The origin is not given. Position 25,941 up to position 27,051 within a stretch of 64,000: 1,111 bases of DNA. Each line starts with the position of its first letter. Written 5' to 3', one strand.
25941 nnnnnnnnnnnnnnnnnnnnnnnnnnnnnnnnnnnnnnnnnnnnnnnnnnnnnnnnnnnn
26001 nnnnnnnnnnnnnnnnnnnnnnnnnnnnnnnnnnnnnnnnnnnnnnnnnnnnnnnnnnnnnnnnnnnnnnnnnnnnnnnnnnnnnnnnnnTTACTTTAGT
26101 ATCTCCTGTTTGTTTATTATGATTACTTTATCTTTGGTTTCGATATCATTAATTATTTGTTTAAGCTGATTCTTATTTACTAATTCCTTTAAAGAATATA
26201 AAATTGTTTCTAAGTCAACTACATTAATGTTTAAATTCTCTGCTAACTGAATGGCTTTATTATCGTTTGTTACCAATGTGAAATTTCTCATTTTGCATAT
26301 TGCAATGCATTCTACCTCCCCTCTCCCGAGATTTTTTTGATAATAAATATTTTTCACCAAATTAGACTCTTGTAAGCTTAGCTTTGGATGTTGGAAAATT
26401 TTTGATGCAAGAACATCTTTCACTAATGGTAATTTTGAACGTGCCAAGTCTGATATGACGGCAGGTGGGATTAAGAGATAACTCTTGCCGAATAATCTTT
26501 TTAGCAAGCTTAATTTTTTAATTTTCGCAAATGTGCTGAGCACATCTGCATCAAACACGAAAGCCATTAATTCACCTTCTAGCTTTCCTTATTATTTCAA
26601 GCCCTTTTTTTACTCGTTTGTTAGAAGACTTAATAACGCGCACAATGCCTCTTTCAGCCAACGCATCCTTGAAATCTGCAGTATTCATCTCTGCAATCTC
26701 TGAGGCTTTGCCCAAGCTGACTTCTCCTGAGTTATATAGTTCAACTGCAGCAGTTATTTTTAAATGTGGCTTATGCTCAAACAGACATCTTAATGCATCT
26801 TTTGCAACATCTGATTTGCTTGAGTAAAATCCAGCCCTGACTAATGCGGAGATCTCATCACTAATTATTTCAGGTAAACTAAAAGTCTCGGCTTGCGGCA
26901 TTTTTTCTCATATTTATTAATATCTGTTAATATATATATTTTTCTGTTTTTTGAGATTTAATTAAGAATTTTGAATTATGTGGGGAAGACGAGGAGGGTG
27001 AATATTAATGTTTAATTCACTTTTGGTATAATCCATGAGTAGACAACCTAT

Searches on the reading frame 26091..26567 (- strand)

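Call 81: search_protein_families(library=phrogs, proteins=[window:26091-26567:-], max_evalue=0.01)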
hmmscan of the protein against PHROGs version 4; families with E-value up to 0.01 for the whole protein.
window:26091-26567:- (158 aa): 0 families

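Call 82: search_protein_families(library=pfam, proteins=[window:26091-26567:-], max_evalue=0.001)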
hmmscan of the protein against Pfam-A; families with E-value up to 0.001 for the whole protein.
window:26091-26567:- (158 aa): 0 families

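Call 93: search_protein_families(library=ncbifam, proteins=[window:26091-26567:-], max_evalue=0.1)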
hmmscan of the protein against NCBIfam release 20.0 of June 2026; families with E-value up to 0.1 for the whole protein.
window:26091-26567:- (158 aa): 1 family
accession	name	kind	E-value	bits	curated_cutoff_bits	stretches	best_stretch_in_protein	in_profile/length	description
NF009148.0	PRK12496.1-5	equivalog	0.0021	17.9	243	1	29-118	20-112/163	hypothetical protein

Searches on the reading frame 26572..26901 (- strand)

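Call 81: search_protein_families(library=phrogs, proteins=[window:26572-26901:-], max_evalue=0.01)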
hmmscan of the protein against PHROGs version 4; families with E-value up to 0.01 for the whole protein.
window:26572-26901:- (109 aa): 0 families

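Call 82: search_protein_families(library=pfam, proteins=[window:26572-26901:-], max_evalue=0.001)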
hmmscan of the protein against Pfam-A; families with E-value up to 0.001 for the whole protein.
window:26572-26901:- (109 aa): 1 family
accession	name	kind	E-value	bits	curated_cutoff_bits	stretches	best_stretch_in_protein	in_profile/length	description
PF03683.19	UPF0175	-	4.6e-12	45.9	27.9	1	46-87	19-60/75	Uncharacterised protein family (UPF0175)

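Call 93: search_protein_families(library=ncbifam, proteins=[window:26572-26901:-], max_evalue=0.1)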
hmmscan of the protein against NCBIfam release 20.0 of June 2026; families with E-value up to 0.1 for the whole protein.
window:26572-26901:- (109 aa): 2 families
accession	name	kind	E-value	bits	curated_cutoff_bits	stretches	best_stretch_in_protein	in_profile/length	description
TIGR02606.1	antidote_CC2985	hypoth_equivalog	7.7e-05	22.7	46.2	1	7-45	4-42/70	type II toxin-antitoxin system ParD family antitoxin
NF052662.1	SprTrRegSpoVIF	equivalog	0.047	13.7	130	1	69-102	23-58/84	sporulation-specific transcription regulator SpoVIF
